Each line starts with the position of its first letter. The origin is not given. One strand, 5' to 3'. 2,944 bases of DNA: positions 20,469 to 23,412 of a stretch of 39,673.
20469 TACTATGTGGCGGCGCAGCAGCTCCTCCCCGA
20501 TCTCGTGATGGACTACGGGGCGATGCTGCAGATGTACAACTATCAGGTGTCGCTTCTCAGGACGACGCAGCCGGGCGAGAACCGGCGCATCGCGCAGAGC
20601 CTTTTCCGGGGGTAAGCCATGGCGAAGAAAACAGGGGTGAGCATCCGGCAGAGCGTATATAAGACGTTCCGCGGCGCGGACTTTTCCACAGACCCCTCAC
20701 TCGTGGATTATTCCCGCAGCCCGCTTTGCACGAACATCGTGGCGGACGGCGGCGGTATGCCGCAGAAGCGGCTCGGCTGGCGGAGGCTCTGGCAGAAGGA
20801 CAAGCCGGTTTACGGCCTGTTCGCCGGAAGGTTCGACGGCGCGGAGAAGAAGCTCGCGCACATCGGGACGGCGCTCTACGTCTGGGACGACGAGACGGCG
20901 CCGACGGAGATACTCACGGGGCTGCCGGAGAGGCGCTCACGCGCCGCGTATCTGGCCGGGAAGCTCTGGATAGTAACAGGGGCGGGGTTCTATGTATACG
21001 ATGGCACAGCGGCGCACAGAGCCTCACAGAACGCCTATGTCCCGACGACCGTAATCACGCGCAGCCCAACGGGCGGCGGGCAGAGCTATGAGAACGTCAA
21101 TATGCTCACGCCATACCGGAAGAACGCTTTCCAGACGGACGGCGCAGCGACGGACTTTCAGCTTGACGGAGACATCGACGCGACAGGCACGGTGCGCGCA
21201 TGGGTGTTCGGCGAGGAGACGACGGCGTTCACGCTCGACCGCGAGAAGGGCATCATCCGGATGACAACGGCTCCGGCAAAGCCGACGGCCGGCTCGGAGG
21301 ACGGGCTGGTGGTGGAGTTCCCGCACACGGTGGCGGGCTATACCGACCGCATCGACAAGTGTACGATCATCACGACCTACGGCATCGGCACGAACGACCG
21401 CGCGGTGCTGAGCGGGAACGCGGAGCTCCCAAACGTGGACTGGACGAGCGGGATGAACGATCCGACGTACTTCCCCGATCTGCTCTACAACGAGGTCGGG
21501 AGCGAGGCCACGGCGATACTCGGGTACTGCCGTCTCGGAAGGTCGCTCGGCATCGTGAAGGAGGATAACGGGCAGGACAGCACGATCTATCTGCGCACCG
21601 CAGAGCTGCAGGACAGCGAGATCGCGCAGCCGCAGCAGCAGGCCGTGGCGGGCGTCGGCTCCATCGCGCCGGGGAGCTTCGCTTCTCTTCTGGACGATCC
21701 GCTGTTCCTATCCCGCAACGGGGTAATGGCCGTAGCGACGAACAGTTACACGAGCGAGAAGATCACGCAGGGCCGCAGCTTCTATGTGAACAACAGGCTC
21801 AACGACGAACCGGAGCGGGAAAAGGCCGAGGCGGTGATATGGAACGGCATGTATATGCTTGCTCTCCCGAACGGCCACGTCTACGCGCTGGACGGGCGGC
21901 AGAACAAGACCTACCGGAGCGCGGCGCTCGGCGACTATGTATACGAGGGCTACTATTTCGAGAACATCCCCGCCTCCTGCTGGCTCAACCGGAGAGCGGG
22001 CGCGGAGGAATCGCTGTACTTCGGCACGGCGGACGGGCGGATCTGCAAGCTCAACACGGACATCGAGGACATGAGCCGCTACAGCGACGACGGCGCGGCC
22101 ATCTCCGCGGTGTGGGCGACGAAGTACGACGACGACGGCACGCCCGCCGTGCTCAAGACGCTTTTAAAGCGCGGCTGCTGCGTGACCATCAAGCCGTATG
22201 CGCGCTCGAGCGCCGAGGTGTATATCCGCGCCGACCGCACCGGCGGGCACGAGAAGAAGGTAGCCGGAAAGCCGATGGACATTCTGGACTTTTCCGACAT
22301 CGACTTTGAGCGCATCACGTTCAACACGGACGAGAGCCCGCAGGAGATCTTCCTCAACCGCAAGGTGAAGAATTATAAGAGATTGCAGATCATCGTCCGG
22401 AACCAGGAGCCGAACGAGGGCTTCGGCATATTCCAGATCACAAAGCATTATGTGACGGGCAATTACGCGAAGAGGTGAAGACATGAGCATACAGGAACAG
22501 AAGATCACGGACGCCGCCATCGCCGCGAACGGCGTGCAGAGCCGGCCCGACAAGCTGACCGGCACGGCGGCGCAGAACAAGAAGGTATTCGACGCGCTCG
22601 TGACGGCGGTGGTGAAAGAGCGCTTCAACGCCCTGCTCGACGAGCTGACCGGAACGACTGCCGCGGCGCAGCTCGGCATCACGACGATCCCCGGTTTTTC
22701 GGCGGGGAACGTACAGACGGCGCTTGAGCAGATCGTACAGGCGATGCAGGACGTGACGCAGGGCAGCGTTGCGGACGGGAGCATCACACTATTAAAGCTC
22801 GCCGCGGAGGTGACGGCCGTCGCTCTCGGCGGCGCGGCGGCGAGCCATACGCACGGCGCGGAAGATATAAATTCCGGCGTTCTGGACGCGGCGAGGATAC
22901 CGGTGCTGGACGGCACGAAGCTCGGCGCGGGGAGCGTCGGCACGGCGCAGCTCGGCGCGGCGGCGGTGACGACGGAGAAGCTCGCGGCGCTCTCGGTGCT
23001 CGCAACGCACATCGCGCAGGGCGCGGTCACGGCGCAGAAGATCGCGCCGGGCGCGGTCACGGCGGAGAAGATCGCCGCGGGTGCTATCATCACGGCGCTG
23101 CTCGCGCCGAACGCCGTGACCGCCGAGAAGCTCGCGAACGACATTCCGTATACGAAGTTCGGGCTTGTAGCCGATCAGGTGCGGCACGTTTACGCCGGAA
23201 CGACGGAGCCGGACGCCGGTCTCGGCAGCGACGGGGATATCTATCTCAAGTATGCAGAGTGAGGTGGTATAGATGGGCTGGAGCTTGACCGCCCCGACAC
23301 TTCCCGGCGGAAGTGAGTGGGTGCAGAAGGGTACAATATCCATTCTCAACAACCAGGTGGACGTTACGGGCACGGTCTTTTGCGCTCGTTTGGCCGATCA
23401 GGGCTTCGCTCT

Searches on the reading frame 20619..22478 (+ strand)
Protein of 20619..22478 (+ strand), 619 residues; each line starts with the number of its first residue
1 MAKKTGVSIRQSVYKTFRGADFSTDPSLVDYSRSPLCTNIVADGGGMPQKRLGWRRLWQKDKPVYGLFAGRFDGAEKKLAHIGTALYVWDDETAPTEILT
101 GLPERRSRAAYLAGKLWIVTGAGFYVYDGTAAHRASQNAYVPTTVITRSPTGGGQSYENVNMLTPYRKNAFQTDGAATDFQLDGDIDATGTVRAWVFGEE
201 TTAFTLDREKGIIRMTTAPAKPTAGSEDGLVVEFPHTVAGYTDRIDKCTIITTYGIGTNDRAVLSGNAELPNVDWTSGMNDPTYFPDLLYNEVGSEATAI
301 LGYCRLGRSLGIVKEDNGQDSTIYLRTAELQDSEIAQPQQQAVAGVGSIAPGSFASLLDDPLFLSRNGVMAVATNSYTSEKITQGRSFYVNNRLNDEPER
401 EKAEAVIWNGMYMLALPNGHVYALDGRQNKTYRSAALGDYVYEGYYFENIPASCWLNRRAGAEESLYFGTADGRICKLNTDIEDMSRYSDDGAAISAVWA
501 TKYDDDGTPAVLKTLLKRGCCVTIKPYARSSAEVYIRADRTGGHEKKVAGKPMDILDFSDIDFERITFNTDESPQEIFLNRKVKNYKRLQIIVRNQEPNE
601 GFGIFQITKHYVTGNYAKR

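Call 9: search_protein_families(library=phrogs, proteins=[window:20619-22478:+], max_evalue=0.01)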
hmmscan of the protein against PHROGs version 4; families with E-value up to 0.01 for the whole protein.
window:20619-22478:+ (619 aa): 2 families
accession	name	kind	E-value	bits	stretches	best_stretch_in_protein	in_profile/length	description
phrog_3287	-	head and packaging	2.8e-34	119.8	1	14-459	8-353/524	virion structural protein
phrog_5107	-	lysis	6.5e-08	32.4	1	461-540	386-453/533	amidase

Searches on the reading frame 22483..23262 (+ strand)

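Call 9: search_protein_families(library=phrogs, proteins=[window:22483-23262:+], max_evalue=0.01)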
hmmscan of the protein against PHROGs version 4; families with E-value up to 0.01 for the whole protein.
window:22483-23262:+ (259 aa): 12 families
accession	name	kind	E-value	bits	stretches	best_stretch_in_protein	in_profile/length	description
phrog_892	-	tail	3.7e-15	56.5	1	147-223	345-421/782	tail fiber protein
phrog_28766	-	tail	2.3e-09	37.1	1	144-251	143-248/472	tail fiber protein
phrog_26466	-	unknown function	2.8e-08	32.3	1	145-221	1812-1888/2337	-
phrog_13518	-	unknown function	5.9e-07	28.9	1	85-221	191-316/1230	-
phrog_21412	-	tail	1e-06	27.8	1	116-224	157-268/1452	tail fiber protein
phrog_32822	-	head and packaging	4.7e-06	25.5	1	89-226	917-1054/1548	virion structural protein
phrog_2012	-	tail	5.1e-05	24.2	1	119-218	94-179/212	minor tail protein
phrog_14469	-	tail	0.00028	21.2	1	20-92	15-90/296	tail fiber protein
phrog_36443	-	unknown function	0.0013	17.7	1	146-218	423-495/1238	-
phrog_20554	-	other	0.0064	16.6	0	120-174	153-207/472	hyaluronidase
phrog_5207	-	unknown function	0.0077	15.7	1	85-191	468-577/689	-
phrog_7841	-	unknown function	0.0097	15.9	1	144-207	140-208/489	-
